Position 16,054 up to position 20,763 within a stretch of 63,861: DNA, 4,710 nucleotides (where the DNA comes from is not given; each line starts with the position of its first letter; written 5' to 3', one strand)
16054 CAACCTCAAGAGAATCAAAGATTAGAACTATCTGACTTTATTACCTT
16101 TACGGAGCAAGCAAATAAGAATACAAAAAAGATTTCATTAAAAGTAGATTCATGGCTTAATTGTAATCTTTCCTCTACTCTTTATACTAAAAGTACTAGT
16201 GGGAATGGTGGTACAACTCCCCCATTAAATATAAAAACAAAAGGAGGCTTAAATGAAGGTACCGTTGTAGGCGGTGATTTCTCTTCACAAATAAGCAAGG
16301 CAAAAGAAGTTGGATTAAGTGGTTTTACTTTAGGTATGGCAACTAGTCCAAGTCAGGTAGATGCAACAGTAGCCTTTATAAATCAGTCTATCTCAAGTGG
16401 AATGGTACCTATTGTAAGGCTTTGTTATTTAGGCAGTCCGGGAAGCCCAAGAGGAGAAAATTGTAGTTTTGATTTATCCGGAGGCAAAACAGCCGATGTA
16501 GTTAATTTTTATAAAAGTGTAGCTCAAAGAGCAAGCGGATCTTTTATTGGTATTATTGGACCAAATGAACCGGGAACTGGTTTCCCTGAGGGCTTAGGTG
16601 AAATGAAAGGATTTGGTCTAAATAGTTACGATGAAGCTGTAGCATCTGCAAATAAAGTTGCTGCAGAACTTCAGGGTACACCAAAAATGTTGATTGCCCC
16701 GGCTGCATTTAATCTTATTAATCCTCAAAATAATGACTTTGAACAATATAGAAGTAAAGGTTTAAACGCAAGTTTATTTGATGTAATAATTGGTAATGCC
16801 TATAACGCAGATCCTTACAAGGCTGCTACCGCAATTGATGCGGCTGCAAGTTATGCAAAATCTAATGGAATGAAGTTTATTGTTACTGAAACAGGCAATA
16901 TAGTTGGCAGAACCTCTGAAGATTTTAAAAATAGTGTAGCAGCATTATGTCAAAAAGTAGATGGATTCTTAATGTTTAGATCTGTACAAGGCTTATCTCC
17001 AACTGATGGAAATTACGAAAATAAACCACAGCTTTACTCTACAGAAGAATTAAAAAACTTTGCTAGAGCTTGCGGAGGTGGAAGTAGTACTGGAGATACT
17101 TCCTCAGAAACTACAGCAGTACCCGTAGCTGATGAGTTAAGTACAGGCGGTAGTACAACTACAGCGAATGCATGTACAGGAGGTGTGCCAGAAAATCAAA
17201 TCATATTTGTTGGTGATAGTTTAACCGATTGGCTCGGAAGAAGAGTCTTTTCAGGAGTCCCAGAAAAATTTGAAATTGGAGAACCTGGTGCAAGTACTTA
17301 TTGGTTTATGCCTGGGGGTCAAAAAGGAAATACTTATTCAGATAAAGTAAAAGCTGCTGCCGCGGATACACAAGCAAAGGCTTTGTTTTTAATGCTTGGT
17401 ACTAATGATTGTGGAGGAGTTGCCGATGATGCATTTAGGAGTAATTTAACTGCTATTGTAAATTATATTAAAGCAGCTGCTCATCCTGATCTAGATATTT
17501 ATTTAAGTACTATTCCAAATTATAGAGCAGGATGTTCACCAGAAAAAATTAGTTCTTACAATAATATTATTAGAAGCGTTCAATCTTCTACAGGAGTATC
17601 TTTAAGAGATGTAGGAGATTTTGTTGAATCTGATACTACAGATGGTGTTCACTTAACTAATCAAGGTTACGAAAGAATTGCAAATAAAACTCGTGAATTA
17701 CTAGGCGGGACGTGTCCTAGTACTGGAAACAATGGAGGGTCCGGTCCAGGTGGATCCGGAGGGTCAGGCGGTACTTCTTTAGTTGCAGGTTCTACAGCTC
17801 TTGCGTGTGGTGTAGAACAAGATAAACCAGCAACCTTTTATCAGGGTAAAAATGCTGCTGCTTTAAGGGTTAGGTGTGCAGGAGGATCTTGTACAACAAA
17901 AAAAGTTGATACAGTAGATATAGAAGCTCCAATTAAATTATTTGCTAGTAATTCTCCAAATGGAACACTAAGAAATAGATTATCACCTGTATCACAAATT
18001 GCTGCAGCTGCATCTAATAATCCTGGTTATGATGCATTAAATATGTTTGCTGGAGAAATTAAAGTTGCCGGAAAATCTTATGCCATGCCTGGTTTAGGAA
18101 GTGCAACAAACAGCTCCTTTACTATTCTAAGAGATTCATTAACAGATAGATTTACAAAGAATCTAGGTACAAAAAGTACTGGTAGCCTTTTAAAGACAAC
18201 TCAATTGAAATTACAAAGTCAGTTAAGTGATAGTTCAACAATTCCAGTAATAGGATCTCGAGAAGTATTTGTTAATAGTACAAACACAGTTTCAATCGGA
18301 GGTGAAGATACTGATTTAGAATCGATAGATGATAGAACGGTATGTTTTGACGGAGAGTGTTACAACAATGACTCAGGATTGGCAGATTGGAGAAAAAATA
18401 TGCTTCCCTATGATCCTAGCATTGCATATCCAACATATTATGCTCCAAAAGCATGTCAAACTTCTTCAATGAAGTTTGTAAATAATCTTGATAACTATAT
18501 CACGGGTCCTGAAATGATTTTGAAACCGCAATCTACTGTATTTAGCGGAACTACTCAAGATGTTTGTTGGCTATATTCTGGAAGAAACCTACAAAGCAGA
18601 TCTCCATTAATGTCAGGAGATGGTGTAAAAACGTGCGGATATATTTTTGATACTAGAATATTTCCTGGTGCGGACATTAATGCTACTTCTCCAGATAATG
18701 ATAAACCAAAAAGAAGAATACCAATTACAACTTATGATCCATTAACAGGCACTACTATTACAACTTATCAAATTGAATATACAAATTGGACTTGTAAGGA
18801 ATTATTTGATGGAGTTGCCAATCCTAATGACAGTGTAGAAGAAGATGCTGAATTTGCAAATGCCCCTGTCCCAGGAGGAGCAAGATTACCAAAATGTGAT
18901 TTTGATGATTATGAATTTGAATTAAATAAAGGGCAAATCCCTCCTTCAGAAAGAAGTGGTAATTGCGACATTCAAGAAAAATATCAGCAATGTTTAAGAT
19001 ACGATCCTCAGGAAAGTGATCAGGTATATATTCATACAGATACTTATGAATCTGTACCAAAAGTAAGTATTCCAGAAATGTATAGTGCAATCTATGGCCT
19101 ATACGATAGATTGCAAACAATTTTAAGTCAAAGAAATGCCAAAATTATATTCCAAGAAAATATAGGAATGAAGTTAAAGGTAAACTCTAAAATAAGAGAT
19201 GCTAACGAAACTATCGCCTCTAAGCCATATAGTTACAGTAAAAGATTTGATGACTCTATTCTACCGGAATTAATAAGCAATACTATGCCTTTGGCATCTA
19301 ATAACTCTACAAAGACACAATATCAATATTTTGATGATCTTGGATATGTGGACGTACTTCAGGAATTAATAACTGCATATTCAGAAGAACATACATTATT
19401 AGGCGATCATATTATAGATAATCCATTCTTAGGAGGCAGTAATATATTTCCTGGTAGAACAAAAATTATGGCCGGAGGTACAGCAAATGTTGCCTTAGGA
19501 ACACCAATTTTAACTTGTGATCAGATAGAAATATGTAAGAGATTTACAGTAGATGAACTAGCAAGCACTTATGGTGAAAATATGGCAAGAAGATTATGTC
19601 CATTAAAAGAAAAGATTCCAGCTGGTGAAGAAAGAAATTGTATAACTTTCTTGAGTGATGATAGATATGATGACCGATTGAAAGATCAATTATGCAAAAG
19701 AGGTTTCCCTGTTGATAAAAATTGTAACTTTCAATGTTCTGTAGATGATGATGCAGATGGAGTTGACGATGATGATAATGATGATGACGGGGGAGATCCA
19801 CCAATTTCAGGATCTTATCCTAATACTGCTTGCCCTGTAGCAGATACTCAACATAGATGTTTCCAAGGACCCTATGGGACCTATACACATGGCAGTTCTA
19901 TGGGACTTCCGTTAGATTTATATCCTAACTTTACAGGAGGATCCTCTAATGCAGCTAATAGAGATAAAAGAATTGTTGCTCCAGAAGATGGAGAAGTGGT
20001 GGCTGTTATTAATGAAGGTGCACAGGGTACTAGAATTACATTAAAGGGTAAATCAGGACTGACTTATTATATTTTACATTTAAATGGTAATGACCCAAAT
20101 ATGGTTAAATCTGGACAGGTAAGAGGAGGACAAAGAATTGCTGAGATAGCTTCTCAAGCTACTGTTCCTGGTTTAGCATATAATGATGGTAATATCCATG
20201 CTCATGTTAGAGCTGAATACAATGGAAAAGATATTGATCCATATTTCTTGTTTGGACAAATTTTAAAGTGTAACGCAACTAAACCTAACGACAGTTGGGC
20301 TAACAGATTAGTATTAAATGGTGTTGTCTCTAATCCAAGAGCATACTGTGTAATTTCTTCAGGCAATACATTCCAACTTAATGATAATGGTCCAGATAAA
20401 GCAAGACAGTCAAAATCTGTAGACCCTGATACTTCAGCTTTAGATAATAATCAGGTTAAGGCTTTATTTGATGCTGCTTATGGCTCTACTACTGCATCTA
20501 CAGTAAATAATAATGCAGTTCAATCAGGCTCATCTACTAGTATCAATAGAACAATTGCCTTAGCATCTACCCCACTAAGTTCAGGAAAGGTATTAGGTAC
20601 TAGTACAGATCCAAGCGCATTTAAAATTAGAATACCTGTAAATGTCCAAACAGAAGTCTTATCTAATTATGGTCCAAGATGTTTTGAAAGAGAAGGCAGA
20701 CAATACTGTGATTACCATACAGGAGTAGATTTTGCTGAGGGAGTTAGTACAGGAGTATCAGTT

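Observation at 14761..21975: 2400-aa membrane-anchored multi-enzyme: two GH-A-like barrels, SGNH esterase, two M23 peptidases and a lytic transglycosylase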

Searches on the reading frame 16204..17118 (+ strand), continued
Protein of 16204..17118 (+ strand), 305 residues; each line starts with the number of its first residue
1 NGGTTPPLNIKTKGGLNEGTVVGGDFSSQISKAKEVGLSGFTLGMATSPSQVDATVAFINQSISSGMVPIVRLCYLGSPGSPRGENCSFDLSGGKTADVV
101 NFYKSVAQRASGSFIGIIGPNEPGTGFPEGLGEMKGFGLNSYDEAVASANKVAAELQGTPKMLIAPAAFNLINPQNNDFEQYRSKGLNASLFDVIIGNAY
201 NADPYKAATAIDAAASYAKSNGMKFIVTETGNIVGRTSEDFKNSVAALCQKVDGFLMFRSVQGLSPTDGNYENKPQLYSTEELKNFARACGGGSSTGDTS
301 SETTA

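Call 96: find_encoding_contigs(protein=P0089, flank=8000, max_places=1)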
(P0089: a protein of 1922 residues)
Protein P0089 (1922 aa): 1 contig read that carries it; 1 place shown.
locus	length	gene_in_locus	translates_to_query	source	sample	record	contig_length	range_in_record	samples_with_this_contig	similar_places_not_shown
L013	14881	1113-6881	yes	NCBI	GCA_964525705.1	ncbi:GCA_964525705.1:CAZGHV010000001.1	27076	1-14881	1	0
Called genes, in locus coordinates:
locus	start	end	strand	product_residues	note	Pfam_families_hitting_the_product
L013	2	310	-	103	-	?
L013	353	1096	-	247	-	PF01135:PCMT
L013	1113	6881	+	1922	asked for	PF01551:Peptidase_M23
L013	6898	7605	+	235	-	-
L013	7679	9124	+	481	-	PF00587:tRNA-synt_2b, PF03129:HGTP_anticodon, PF09180:ProRS-C_1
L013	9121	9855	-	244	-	-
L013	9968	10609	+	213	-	PF00730:HhH-GPD, PF00633:HHH (weak)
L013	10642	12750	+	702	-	PF04851:ResIII, PF17757:UvrB_inter, PF27431:UvrB_3rd, PF00271:Helicase_C, PF12344:UvrB, PF02151:UVR (weak)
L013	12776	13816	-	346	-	-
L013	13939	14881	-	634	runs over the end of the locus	PF01336:tRNA_anti-codon, PF00152:tRNA-synt_2, PF04073:tRNA_edit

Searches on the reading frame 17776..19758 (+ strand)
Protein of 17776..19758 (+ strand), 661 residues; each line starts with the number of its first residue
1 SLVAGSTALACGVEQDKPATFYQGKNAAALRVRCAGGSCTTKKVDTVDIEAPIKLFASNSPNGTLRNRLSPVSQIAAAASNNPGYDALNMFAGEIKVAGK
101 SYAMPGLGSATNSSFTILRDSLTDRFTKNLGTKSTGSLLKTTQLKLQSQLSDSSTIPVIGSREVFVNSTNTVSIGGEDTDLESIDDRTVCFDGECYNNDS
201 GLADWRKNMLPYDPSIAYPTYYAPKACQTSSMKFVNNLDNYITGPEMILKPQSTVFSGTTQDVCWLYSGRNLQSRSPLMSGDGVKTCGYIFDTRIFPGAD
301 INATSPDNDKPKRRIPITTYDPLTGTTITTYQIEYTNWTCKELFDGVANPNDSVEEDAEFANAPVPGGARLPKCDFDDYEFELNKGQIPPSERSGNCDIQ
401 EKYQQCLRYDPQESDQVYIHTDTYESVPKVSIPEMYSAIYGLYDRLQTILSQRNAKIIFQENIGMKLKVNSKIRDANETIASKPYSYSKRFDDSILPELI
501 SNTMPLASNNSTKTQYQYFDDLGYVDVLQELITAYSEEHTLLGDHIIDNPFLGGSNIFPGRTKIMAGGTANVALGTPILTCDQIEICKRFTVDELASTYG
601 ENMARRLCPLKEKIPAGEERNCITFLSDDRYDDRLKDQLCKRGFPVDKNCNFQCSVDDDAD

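Call 14: search_protein_families(library=pfam, proteins=[window:17776-19758:+], max_evalue=10)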
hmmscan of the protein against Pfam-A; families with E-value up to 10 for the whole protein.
window:17776-19758:+ (661 aa): 0 families

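Call 48: search_solved_structures(query=A5, max_evalue=10, show_alignments=1)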
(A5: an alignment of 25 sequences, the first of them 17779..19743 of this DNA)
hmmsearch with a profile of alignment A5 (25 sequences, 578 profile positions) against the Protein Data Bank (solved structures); distinct sequences matched with E-value up to 10: 0.

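Call 49: search_protein_families(library=phrogs, proteins=[window:17776-19758:+], max_evalue=1)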
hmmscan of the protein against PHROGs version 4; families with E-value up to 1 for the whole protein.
window:17776-19758:+ (661 aa): 1 family
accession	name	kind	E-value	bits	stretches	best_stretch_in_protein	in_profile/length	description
phrog_6150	-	unknown function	0.13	13.4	0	492-515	34-57/64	-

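Call 56: predict_structure(alignment_id=A5)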
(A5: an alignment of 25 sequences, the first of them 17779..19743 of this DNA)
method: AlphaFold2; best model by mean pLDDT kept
length: 655 residues; sequences in the alignment: 25
mean_pLDDT: 84.0   pTM: 0.80
mean pLDDT of the five models: 84.0, 82.9, 82.6, 81.0, 73.1
residues with pLDDT >= 90: 294; 70-90: 264; 50-70: 75; < 50: 22
segments of 3 or more residues with pLDDT < 50: 122-130, 162-170, 175-177
pLDDT, mean of each block of 10 residues (from residue 1): 83 94 94 92 96 87 81 76 74 80 87 74 47 69 81 76 41 55 76 70 63 76 93 91 91 95 93 89 81 90 91 90 91 92 90 69 91 86 85 89 93 90 93 91 89 92 96 92 71 72 92 97 92 74 85 76 88 87 94 93 92 92 91 92 81 57
secondary structure, 60 per line:
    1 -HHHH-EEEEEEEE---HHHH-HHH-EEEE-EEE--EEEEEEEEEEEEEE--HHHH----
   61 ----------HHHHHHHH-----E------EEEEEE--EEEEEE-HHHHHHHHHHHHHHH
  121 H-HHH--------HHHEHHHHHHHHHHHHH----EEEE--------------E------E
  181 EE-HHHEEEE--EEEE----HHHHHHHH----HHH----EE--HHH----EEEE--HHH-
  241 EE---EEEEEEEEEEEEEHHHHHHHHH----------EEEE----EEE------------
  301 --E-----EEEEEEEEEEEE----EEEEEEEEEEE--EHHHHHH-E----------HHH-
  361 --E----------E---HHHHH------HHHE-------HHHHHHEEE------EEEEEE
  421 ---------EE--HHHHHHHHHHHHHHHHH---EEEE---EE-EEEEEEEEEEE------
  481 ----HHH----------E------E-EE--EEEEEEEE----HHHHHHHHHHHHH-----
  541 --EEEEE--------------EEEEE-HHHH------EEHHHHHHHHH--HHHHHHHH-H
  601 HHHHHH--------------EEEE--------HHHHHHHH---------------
elements in order: H2-5 E7-14 H18-21 E27-30 E32-34 E37-50 H53-56 H71-78 E91-96 E99-104 H106-121 H138-150 E155-158 E180-182 E187-190 E193-196 H201-208 E231-234 E246-258 H259-267 E278-281 E286-288 E309-320 E325-335 H339-344 H378-382 H400-405 E406-408 E415-420 H434-450 E454-457 E464-474 E511-518 H523-535 E543-547 E562-566 H568-571 H580-588 H591-598 H600-606 E621-624 H633-640

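Call 59: fold_search(model_id=the predicted structure, library=pdb)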
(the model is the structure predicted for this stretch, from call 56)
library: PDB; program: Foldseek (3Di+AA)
matches with E <= 10: 64; with E <= 0.001: 0
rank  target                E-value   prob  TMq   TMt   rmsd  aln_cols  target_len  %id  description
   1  6vfy_F                1.0e+00  0.01  0.04  0.08  27.0       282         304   11  Crystal structure of mouse acyl-CoA thioesterase 7 with CoA (released 2020-01-29)
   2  4r39_A                1.1e+00  0.02  0.04  0.10  18.6       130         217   12  Histidine kinase domain from Erythrobacter litoralis EL346 blue-light activated histidine kinase (released 2014-12-03)
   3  8rj8_C                2.0e+00  0.01  0.06  0.10  25.2       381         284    8  CytK nanopore mutant (released 2025-01-01)
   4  5z9a_A                2.1e+00  0.02  0.05  0.12  23.8       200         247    6  Crystal structure of chorismate synthase from Pseudomonas aeruginosa (released 2018-02-28)
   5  9l7d_C                2.3e+00  0.01  0.04  0.09  34.5       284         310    9  Type III-B CRISPR-Cas effector from Archaeoglobus fulgidus (Form 2) (released 2025-12-31)
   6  5mss                  2.5e+00  0.33  0.04  0.04   6.8        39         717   28  Structure of the A-PCP didomain of carboxylic acid reductase (CAR) from Segniliparus rugosus in complex with AMP (released 2017-07-05)
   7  5mst_A                3.4e+00  0.23  0.04  0.04   6.7        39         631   28  Structure of the A domain of carboxylic acid reductase (CAR) from Segniliparus rugosus in complex with AMP and a co-pu (released 2017-07-05)
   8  4zv3_B                3.4e+00  0.01  0.04  0.08  31.7       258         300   11  Crystal structure of the N- and C-terminal domains of mouse acyl-CoA thioesterase 7 (released 2015-06-03)
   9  5mst_B                3.6e+00  0.21  0.04  0.04   6.6        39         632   28  Structure of the A domain of carboxylic acid reductase (CAR) from Segniliparus rugosus in complex with AMP and a co-pu (released 2017-07-05)
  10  4obm                  4.0e+00  0.07  0.04  0.09  12.9        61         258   10  Crystal structure of a putative transcription regulator (EUBSIR_01389) from Eubacterium siraeum DSM 15702 at 2.15 A reso (released 2014-02-12)
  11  2qq2_D                4.0e+00  0.01  0.04  0.14  11.5        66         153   14  Crystal structure of C-terminal domain of Human acyl-CoA thioesterase 7 (released 2007-08-14)
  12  1s5u_E                4.0e+00  0.01  0.04  0.16  12.3       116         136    9  Crystal Structure of Hypothetical Protein EC709 from Escherichia coli (released 2004-05-11)
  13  6i1l_D                4.0e+00  0.01  0.04  0.03  19.7       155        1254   12  Crystal structure of FnCas12a in complex with a crRNA guide and ssDNA target (released 2019-01-23)
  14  1qyn_B                4.2e+00  0.03  0.04  0.17   9.9        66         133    8  Crystal Structure of SecB from Escherichia coli (released 2003-12-09)
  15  2qq2_C                4.2e+00  0.02  0.04  0.15  10.3        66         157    9  Crystal structure of C-terminal domain of Human acyl-CoA thioesterase 7 (released 2007-08-14)
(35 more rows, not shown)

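Call 62: fold_search(model_id=the predicted structure, library=viral)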
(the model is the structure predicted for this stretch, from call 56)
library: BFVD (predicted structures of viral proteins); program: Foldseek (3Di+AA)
matches with E <= 10: 211; with E <= 0.001: 0
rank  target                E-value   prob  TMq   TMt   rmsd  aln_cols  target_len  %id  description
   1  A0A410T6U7            8.1e-01  0.04  0.05  0.12  35.8       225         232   12  (no name in the UniProt tables at hand)
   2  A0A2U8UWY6            1.2e+00  0.01  0.04  0.03  24.7       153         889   13  L-shaped tail fiber assembly protein [Escherichia phage Gostya9]
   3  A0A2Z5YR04            1.2e+00  0.02  0.05  0.14  17.2        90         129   13  (no name in the UniProt tables at hand)
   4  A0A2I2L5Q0            1.2e+00  0.01  0.05  0.06  23.9       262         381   10  Uncharacterized protein [Orpheovirus IHUMI-LCC2]
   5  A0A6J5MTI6            1.3e+00  0.01  0.05  0.07  29.7       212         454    9  Uncharacterized protein [uncultured Caudovirales phage]
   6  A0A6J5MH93            1.6e+00  0.25  0.04  0.37  10.1        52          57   19  Uncharacterized protein [uncultured Caudovirales phage]
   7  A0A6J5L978            1.8e+00  0.14  0.05  0.13  11.7        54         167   20  Uncharacterized protein [uncultured Caudovirales phage]
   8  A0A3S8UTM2            2.2e+00  0.02  0.04  0.10  16.0       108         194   17  (no name in the UniProt tables at hand)
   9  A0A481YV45            2.2e+00  0.01  0.05  0.03  30.9       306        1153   11  DNA topoisomerase 2 [Marseillevirus LCMAC103]
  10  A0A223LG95            2.4e+00  0.35  0.04  0.06   5.1        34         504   18  Uncharacterized protein [Erwinia phage vB_EamM_RisingSun]
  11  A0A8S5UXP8            2.5e+00  0.33  0.05  0.12   3.8        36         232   22  L SHAPED TAIL FIBER PROTEIN (Fragment) [Siphoviridae sp. ctfza2]
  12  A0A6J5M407            2.5e+00  0.01  0.04  0.12  20.5       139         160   11  Uncharacterized protein [uncultured Caudovirales phage]
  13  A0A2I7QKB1            2.5e+00  0.01  0.04  0.08  20.8        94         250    8  (no name in the UniProt tables at hand)
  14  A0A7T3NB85            2.8e+00  0.10  0.04  0.15   9.1        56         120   23  Uncharacterized protein [Cronobacter phage vB_CsaM_SemperBestia]
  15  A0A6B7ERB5            2.8e+00  0.01  0.05  0.09  33.2       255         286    8  (no name in the UniProt tables at hand)
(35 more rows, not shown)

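Call 90: find_related_loci(query=A5, collection=viral_contigs, flank=3000)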
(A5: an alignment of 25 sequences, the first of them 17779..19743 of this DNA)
Query A5 (655 aa) in viral_contigs; peptide patterns used: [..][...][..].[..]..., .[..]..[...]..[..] (x = any residue, [..] = any of these).
58 stretches matched a pattern, but none encodes a relative of the query by tblastn (E <= 1e-3).

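Call 92: find_related_loci(query=A5, collection=metagenome_contigs, flank=8000)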
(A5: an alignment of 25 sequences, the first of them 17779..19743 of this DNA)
Query A5 (655 aa) in metagenome_contigs; peptide patterns used: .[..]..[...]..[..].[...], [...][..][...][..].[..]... (x = any residue, [..] = any of these).
152 stretches matched a pattern; 1 encode a relative of the query (tblastn E <= 1e-3); 1 distinct loci.
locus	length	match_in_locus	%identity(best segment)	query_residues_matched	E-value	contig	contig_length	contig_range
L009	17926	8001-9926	61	8-655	0e+0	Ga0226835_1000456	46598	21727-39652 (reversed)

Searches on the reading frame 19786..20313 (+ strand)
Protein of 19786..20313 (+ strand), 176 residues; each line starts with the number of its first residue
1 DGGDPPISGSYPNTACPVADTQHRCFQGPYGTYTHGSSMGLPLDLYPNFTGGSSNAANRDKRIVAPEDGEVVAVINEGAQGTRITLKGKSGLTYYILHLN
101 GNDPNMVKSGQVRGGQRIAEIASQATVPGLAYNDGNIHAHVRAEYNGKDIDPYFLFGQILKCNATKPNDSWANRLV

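Call 14: search_protein_families(library=pfam, proteins=[window:19786-20313:+], max_evalue=10)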
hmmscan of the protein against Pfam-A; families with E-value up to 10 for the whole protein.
window:19786-20313:+ (176 aa): 1 family
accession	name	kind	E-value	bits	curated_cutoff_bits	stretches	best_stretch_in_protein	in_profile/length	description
PF01551.29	Peptidase_M23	-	3.2e-08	34.1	28.7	1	52-152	5-96/96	Peptidase family M23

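Call 49: search_protein_families(library=phrogs, proteins=[window:19786-20313:+], max_evalue=1)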
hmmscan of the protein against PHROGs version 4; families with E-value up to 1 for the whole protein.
window:19786-20313:+ (176 aa): 2 families
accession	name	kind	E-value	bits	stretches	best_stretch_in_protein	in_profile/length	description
phrog_6700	-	lysis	0.0037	15.2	1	50-152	2626-2720/2898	endolysin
phrog_14198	-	DNA, RNA and nucleotide metabolism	0.12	13.5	0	131-153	28-49/57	exonuclease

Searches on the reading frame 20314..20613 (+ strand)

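Call 14: search_protein_families(library=pfam, proteins=[window:20314-20613:+], max_evalue=10)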
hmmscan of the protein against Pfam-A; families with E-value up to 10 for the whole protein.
window:20314-20613:+ (100 aa): 1 family
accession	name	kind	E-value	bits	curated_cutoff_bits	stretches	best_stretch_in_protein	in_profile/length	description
PF16788.10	ATF7IP_BD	-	0.076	13.7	27.6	1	28-98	134-205/219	ATF-interacting protein binding domain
